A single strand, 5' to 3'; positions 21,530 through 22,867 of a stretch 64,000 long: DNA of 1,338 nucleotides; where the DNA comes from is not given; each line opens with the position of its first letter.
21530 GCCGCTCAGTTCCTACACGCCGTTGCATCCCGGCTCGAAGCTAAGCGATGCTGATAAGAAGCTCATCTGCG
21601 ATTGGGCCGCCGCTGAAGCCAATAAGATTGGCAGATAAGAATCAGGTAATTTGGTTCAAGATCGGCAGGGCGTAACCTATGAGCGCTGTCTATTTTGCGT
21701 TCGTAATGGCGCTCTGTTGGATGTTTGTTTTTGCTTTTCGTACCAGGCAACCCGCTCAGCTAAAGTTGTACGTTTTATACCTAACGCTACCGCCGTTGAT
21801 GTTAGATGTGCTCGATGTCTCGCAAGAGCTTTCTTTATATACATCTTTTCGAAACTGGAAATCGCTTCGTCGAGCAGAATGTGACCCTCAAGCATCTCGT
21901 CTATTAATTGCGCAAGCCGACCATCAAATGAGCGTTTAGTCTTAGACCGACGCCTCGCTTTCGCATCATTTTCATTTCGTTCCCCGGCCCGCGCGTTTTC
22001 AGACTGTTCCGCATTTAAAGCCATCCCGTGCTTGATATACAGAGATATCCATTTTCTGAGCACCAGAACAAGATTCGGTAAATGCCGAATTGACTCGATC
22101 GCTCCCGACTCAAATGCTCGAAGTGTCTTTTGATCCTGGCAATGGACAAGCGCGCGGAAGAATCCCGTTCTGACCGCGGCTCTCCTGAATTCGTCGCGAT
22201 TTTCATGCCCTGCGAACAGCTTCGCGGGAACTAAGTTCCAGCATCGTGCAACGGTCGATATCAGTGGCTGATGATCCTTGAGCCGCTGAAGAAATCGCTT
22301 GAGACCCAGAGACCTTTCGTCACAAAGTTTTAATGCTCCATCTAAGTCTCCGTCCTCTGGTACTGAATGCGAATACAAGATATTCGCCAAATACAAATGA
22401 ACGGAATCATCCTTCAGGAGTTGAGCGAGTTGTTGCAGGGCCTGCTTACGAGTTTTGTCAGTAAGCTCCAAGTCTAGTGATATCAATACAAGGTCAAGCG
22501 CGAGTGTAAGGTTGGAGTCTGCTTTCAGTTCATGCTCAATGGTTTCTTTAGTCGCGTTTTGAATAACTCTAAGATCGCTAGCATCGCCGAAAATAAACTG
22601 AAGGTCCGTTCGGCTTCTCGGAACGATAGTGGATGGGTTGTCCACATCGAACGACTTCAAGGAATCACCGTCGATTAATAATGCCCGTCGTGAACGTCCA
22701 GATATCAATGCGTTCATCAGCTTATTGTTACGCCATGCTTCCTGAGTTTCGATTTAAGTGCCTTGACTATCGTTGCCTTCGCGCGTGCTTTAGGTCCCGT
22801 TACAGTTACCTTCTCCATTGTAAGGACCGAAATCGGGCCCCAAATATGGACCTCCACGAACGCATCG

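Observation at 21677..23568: AT-rich, translationally coupled two-gene cassette of unknown function; best candidate for an undescribed system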

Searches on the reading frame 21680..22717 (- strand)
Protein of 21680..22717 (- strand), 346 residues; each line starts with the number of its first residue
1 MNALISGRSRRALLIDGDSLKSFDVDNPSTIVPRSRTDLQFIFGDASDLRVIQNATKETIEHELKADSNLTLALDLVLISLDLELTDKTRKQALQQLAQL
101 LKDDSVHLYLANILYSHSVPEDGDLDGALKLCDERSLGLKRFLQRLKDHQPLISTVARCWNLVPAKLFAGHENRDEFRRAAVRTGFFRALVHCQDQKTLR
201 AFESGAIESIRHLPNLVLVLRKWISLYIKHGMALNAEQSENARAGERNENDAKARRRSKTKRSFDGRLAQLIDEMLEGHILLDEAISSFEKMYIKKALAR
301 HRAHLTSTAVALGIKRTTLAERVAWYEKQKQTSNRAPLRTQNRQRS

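Call 3: search_protein_families(library=pfam, proteins=[window:21680-22717:-], max_evalue=1)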
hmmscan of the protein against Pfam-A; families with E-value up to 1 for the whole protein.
window:21680-22717:- (346 aa): 4 families
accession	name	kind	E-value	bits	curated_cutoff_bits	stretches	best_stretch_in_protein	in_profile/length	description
PF02954.25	HTH_8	-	3.9e-07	30.1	22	1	288-323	4-39/42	Bacterial regulatory protein, Fis family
PF13518.12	HTH_28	-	0.0093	16.5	25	1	297-329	8-39/52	Helix-turn-helix domain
PF18024.7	HTH_50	-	0.019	15.1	27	1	282-327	4-48/50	Helix-turn-helix domain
PF11692.13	DUF3289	-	0.065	13.2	25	1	257-340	88-169/272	Protein of unknown function (DUF3289)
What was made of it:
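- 21749..21856 (-): Fis/NtrC-type HTH_8 DNA-binding domain (aa 288-323). PF02954 at 30.1 bits, cut-off 22 (call 3).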

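Call 4: search_protein_families(library=padloc, proteins=[window:21680-22717:-], max_evalue=1)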
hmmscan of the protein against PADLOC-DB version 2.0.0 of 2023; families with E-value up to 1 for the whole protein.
window:21680-22717:- (346 aa): 1 family
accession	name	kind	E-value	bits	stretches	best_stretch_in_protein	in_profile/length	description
PDLC01995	RtcR_PspF2--CARF_AAA_HTH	-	0.00011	19.5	1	269-326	421-478/481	-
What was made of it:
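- On Known anti-phage defence systems (PADLOC-DB 2.0): Gene B hits only through its HTH tail, to an RtcR/PspF-type model at E 1e-4 (call 4).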

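Call 5: search_protein_families(library=ncbifam, proteins=[window:21680-22717:-], max_evalue=1)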
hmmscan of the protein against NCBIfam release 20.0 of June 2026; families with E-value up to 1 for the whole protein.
window:21680-22717:- (346 aa): 3 families
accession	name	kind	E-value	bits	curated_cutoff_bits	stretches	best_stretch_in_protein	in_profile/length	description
TIGR01818.1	ntrC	equivalog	0.00032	19.6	558.6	1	210-323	353-460/463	nitrogen regulation protein NR(I)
NF008469.0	PRK11361.1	equivalog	0.03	13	714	1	277-323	405-451/461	acetoacetate metabolism transcriptional regulator AtoC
NF041552.1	TF_PrdR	equivalog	0.032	12.6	795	1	280-326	530-576/577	sigma-54 dependent transcriptional regulator PrdR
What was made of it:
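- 21749..21856 (-): The NtrC model aligns aa 210-323 to its C-terminal end (call 5).
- On Sigma54 enhancer-binding protein (NtrC family): NtrC, AtoC and PrdR equivalog models score 13-20 bits against cut-offs of 559-795 (call 5).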

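Call 7: find_homologous_proteins(query=window:21680-22717:-)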
Query window:21680-22717:- (346 aa): 3 proteins with E <= 0.001 among 5642 candidates.
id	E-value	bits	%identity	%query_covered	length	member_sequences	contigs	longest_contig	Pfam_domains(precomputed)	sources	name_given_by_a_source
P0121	7.0e-221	750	100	100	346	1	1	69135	PF02954.26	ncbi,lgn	-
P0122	1.8e-52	197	47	64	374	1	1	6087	PF13581.13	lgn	-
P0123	7.2e-49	185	45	65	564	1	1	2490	PF00158.33,PF25601.2,PF02954.26,PF14532.13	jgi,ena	-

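Call 16: find_encoding_contigs(protein=P0122, flank=8000, max_places=2)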
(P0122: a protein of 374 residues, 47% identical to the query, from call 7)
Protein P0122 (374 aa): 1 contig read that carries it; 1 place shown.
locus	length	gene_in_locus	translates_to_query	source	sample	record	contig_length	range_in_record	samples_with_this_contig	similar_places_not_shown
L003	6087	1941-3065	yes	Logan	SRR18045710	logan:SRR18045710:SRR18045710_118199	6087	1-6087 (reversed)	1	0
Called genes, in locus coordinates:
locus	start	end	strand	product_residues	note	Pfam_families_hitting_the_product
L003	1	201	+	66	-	?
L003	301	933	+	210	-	PF00300:His_Phos_1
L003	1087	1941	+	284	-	-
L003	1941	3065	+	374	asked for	PF13581:HATPase_c_2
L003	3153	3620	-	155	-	PF14376:Haem_bd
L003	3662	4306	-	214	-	-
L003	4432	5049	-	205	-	PF01058:Oxidored_q6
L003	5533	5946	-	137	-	PF00507:Oxidored_q4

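Call 17: find_encoding_contigs(protein=P0123, flank=8000, max_places=2)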
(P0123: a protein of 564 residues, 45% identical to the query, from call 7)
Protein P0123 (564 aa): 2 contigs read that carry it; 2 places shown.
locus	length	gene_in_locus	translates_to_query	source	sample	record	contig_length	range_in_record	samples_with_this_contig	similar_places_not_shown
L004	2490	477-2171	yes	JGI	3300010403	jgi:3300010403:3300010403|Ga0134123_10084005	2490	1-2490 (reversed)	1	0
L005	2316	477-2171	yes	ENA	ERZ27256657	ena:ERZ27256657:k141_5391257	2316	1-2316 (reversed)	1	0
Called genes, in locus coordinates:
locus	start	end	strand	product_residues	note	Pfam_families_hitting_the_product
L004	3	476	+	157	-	?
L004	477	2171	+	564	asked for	PF00158:Sigma54_activat, PF14532:Sigma54_activ_2, PF25601:AAA_lid_14, PF02954:HTH_8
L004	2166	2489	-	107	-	?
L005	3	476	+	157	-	?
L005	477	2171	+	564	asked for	PF00158:Sigma54_activat, PF14532:Sigma54_activ_2, PF25601:AAA_lid_14, PF02954:HTH_8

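Call 20: search_solved_structures(query=window:21680-22717:-, max_evalue=10)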
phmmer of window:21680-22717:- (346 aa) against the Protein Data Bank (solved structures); distinct sequences matched with E-value up to 10: 0.

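Call 22: search_protein_representatives(protein=window:21680-22717:-)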
Query: 346 residues. Proteins with E-value up to 0.001 (for the whole library): 836; up to 1e-10: 460; up to 1e-30: 63. The best 150 are listed.
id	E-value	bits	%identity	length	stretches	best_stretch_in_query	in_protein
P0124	2.8e-60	220.7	45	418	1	1-244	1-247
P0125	1.6e-59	218.2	44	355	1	1-263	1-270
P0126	1.8e-54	201.6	46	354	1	1-241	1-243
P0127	5.8e-54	200.0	44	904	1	1-260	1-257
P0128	7.2e-54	199.6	51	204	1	1-195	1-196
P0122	5.6e-53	196.7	47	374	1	1-227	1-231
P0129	9.3e-53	196.0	53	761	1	1-192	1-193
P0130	4.3e-52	193.8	45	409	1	1-228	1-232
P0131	2.1e-51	191.6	47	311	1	1-225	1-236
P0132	5.2e-51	190.3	37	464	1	1-315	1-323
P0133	7.0e-51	189.8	44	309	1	1-226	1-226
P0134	1.0e-50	189.3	44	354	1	1-222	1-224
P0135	2.5e-50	188.0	44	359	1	1-227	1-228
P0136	4.1e-50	187.3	44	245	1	1-225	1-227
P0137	6.5e-50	186.6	45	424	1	1-237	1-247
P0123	2.3e-49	184.8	43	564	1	1-264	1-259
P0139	1.6e-47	178.8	44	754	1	1-231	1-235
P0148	7.4e-43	163.5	42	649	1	1-225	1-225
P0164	7.8e-36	140.4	34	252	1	1-243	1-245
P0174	1.9e-32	129.3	39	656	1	2-192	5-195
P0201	2.2e-28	115.9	34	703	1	1-258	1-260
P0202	3.1e-28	115.4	36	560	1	1-225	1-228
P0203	3.3e-28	115.3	35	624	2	1-104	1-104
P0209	1.1e-27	113.7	35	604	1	1-235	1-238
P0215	1.9e-27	112.8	36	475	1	1-194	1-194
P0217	3.9e-27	111.8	33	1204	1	1-242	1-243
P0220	5.0e-27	111.5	34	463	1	1-194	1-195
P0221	5.5e-27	111.3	35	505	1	1-192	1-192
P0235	1.2e-25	106.9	32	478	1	1-227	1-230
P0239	2.9e-25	105.7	31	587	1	1-225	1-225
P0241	3.1e-25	105.6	35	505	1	1-229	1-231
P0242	3.4e-25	105.5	37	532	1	1-233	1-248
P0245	4.1e-25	105.2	34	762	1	1-194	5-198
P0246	5.3e-25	104.8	32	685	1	1-227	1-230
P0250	1.4e-24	103.4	31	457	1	1-293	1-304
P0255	2.9e-24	102.4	35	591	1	1-226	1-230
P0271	3.5e-23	98.9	32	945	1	1-229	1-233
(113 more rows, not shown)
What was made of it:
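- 22028..22717 (-): N-terminal partner domain of gene B (aa 1-230): beta meander plus helical bundle, no known family. 836 representative clusters at E<=1e-3 and 460 at <=1e-10; in the 150 listed the match sits at the protein N-terminus apart from evident fragments (call 22).
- The domain is always N-terminal (call 22).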

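Call 25: search_protein_families(library=pfam, alignment_id=A2, max_evalue=0.001)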
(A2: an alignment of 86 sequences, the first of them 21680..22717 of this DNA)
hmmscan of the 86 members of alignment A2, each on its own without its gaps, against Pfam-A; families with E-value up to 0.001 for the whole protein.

A. member 1, window:21680-22717:- (346 aa): 1 family
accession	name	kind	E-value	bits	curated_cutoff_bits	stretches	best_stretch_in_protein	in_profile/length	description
PF02954.25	HTH_8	-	3.9e-07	30.1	22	1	288-323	4-39/42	Bacterial regulatory protein, Fis family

B. families by the number of members that match (of 86 scanned): 115 families (the first 25 are shown)
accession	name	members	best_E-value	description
PF13424.12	TPR_12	30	5.3e-35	Tetratricopeptide repeat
PF14559.12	TPR_19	29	3e-66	Tetratricopeptide repeat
PF07719.23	TPR_2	29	2e-56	Tetratricopeptide repeat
PF13428.12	TPR_14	28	7.6e-57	Tetratricopeptide repeat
PF13432.12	TPR_16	27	9e-72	Tetratricopeptide repeat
PF00515.34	TPR_1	27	1.7e-64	Tetratricopeptide repeat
PF13431.12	TPR_17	27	2.5e-50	Tetratricopeptide repeat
PF13174.12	TPR_6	27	1.6e-49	Tetratricopeptide repeat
PF13181.12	TPR_8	26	2e-26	Tetratricopeptide repeat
PF13414.12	TPR_11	24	7.1e-33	TPR repeat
PF24575.1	TPR_Slam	23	5.5e-40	Surface lipoprotein assembly modifier, N-terminal TPR repeats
PF07721.20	TPR_4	17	1.2e-30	Tetratricopeptide repeat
PF13176.12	TPR_7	17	1.1e-18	Tetratricopeptide repeat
PF09976.15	TPR_21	17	1.2e-18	Tetratricopeptide repeat-like domain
PF12569.14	NatA_aux_su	16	4.9e-16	N-terminal acetyltransferase A, auxiliary subunit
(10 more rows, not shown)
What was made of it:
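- The commonest C-terminal module is TPR, a scaffold (call 25).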

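Call 28: search_protein_families(library=pfam, proteins=[P0139, P0174, P0129, P0148, P0246, P0255, P0217, P0245, P0201, P0203], max_evalue=0.001)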
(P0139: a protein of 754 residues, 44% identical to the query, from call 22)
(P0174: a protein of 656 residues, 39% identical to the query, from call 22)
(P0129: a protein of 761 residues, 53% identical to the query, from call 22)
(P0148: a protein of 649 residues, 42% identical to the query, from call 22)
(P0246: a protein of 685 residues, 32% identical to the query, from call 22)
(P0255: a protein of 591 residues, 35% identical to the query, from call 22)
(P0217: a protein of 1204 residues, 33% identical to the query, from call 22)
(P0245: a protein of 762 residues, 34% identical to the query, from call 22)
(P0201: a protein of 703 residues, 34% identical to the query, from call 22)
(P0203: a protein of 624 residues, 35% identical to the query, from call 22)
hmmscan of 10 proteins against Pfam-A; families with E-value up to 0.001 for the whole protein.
P0139 (754 aa): 7 families
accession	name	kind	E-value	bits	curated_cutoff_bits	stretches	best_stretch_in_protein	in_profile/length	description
PF00158.32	Sigma54_activat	-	8.4e-47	159.4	20.2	1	439-605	1-168/168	Sigma-54 interaction domain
PF25601.1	AAA_lid_14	-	1.3e-24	86.2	27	1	610-686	1-77/87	AAA+ ATPase lid domain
PF14532.12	Sigma54_activ_2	-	2.6e-21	76.7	25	1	440-609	1-138/138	Sigma-54 interaction domain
PF00072.30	Response_reg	-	4.5e-16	59.4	30.2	1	291-397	1-110/111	Response regulator receiver domain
PF02954.25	HTH_8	-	3.2e-14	52.8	22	1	704-744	2-42/42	Bacterial regulatory protein, Fis family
PF07728.20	AAA_5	-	0.00022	21.7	22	1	463-582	2-125/139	AAA domain (dynein-related subfamily)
PF00004.35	AAA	-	0.0004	21.3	21.2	0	463-596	1-128/131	ATPase family associated with various cellular activities (AAA)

P0174 (656 aa): 3 families
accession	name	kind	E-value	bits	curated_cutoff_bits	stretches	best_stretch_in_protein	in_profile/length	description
PF00154.27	RecA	-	1.9e-12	47.7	27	1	303-377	14-88/262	recA bacterial DNA recombination protein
PF00004.35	AAA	-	4.5e-05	24.3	21.2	1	346-394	3-46/131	ATPase family associated with various cellular activities (AAA)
PF06068.19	TIP49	-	0.00033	20.4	23.8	1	306-388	22-94/347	TIP49 P-loop domain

P0129 (761 aa): 2 families
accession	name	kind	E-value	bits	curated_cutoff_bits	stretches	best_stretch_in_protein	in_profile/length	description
PF02397.22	Bac_transf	-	1.8e-64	217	27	2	555-725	1-163/179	Bacterial sugar transferase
PF13727.12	CoA_binding_3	-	9.4e-18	65.3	25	1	342-519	2-173/175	CoA-binding domain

P0148 (649 aa): 0 families

P0246 (685 aa): 2 families
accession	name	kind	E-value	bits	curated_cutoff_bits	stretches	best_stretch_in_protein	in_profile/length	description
PF13424.12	TPR_12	-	4.9e-06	27.1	30.1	0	450-514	8-74/77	Tetratricopeptide repeat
PF13176.12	TPR_7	-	0.00028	21.2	27.9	0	527-549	1-23/36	Tetratricopeptide repeat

P0255 (591 aa): 4 families
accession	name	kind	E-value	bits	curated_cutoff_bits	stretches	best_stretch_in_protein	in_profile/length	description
PF06723.19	MreB_Mbl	-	9.4e-100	334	27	1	255-577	2-325/327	MreB/Mbl protein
PF14450.12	FtsA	-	1.8e-08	35.2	31.8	1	400-557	1-111/127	Cell division protein FtsA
PF11104.14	PilM_2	-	0.00053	19.5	27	0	529-563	278-311/340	Type IV pilus assembly protein PilM;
PF00012.26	HSP70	-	0.00056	18.7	20.6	1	350-445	138-239/599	Hsp70 protein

P0217 (1204 aa): 9 families
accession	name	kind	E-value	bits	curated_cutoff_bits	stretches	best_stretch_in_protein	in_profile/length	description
PF13676.11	TIR_2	-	2e-18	67.5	28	1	247-354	1-104/122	TIR domain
PF17874.7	TPR_MalT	-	3.3e-08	33.6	45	0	1047-1188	58-198/336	MalT-like TPR region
PF13424.12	TPR_12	-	3.7e-07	30.7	30.1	0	1085-1143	17-77/77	Tetratricopeptide repeat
PF00515.34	TPR_1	-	9.1e-07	28.9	27.8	0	972-999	6-33/34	Tetratricopeptide repeat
PF07719.23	TPR_2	-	1.6e-06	28.2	27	0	973-999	7-33/34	Tetratricopeptide repeat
PF01582.25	TIR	-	1.7e-06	28.4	21.3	1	248-342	2-98/179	TIR domain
PF13191.12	AAA_16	-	1.9e-05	25.7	32.6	1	411-457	2-51/167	AAA ATPase domain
PF05729.18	NACHT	-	2.8e-05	24.4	26.7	1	439-595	9-160/167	NACHT domain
PF13401.12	AAA_22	-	0.00016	22.4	27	1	429-532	4-97/130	AAA domain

P0245 (762 aa): 1 family
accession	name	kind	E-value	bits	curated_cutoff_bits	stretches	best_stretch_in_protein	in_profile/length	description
PF01364.23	Peptidase_C25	-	1e-05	25.4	23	1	429-755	109-374/374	Peptidase family C25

P0201 (703 aa): 1 family
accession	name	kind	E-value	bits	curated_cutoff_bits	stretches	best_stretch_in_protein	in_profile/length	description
PF14014.11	DUF4230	-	8.2e-12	45.9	27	1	564-679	32-143/148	Protein of unknown function (DUF4230)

P0203 (624 aa): 0 families
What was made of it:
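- On Sigma54 enhancer-binding protein (NtrC family): Relatives P0123 and P0139 do have the domain (calls 7, 28).
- Closest known: NtrC/Fis-family regulators. Same: Relatives P0123 and P0139 carry the full Sigma54_activat + AAA_lid + HTH_8, and P0139 also has REC, behind the same N-terminal domain (calls 7, 28).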

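Call 29: search_protein_families(library=pfam, proteins=[P0209, P0239, P0202, P0242, P0241, P0221, P0215, P0235, P0220, P0250], max_evalue=0.001)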
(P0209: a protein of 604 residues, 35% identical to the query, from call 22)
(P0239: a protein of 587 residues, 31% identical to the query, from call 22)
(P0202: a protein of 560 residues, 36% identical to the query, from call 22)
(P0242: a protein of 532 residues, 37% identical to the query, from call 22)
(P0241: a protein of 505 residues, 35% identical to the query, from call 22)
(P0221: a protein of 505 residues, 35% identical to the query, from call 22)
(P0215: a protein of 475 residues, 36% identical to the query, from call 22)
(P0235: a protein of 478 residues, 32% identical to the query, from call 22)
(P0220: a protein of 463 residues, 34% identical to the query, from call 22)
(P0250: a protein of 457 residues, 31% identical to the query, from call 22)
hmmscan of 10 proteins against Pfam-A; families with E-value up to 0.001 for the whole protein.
P0209 (604 aa): 0 families

P0239 (587 aa): 3 families
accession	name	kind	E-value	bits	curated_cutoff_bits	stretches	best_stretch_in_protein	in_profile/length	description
PF00069.31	Pkinase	-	5.9e-35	121.4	31.7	1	292-560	3-256/263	Protein kinase domain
PF07714.23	PK_Tyr_Ser-Thr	-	1.4e-24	87.3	23.1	1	290-430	1-150/258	Protein tyrosine and serine/threonine kinase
PF03109.22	ABC1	-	0.00023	20.8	22.9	1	358-430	143-215/244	ABC1 atypical kinase-like domain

P0202 (560 aa): 0 families

P0242 (532 aa): 3 families
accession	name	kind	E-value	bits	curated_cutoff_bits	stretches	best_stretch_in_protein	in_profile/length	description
PF04542.20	Sigma70_r2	-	1.2e-08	35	24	1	342-409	1-68/71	Sigma-70 region 2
PF08281.18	Sigma70_r4_2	-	2.4e-08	33.9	25.7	1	465-516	3-54/54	Sigma-70, region 4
PF04545.22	Sigma70_r4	-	2.5e-05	24.1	24.1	1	469-516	1-48/50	Sigma-70, region 4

P0241 (505 aa): 0 families

P0221 (505 aa): 1 family
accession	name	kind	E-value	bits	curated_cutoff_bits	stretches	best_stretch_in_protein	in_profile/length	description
PF12770.12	CHAT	-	1.6e-17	64.4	24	1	268-463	84-282/289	CHAT domain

P0215 (475 aa): 2 families
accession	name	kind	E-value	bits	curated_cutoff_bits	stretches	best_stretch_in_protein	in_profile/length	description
PF08281.18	Sigma70_r4_2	-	5.4e-07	29.6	25.7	1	401-449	3-51/54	Sigma-70, region 4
PF04545.22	Sigma70_r4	-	1.8e-06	27.8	24.1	1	406-453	2-49/50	Sigma-70, region 4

P0235 (478 aa): 1 family
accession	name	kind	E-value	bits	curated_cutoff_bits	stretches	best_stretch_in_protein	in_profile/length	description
PF12770.12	CHAT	-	1.5e-07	31.6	24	1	191-443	28-255/289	CHAT domain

P0220 (463 aa): 1 family
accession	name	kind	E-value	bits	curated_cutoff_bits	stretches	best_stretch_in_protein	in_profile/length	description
PF08281.18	Sigma70_r4_2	-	0.00024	21.1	25.7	1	405-454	4-54/54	Sigma-70, region 4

P0250 (457 aa): 2 families
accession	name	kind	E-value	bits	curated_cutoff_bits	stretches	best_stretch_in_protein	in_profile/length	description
PF07638.17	Sigma70_ECF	-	1.4e-33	116.8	21.1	1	275-454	2-184/185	ECF sigma factor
PF08281.18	Sigma70_r4_2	-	2.6e-08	33.8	25.7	1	400-446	5-51/54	Sigma-70, region 4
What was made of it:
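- TIR-NACHT-TPR, CHAT and Peptidase_C25 fusions exist (calls 28, 29). Many fusions are ordinary regulators (ECF sigma, sigma54 activators, anti-sigma kinase, HTH) or even MreB and a sugar transferase (calls 28, 29). The architecture pairs a constant enzyme with a constant domain fused to variable effectors (calls 22, 25, 28, 29).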

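Call 38: find_encoding_contigs(protein=P0217, flank=6000, max_places=2)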
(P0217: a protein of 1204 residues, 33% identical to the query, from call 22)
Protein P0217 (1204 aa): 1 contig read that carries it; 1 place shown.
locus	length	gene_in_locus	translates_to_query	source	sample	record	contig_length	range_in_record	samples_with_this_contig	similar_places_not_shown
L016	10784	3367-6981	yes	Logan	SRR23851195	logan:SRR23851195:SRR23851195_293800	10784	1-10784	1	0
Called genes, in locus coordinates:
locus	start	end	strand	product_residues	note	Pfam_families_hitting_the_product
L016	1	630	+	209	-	?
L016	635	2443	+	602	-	-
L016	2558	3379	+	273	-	-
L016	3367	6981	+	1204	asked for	PF13424:TPR_12 (faint), PF13191:AAA_16 (faint), PF01582:TIR (weak), PF13676:TIR_2, PF00515:TPR_1 (faint), PF07719:TPR_2 (faint), PF17874:TPR_MalT (faint)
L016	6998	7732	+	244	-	-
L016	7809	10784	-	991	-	?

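Call 43: find_encoding_contigs(protein=P0221, flank=6000, max_places=2)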
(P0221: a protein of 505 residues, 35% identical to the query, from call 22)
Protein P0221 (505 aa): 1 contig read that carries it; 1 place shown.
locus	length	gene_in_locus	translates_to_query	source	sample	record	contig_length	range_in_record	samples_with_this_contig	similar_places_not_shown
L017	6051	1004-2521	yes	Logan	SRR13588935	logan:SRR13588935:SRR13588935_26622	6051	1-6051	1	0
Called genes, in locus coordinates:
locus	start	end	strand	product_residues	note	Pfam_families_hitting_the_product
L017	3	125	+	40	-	?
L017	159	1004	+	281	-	-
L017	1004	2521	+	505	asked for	PF12770:CHAT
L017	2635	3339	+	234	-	-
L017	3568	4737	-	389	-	PF00266:Aminotran_5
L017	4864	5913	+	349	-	PF13407:Peripla_BP_4, PF00532:Peripla_BP_1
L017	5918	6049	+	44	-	?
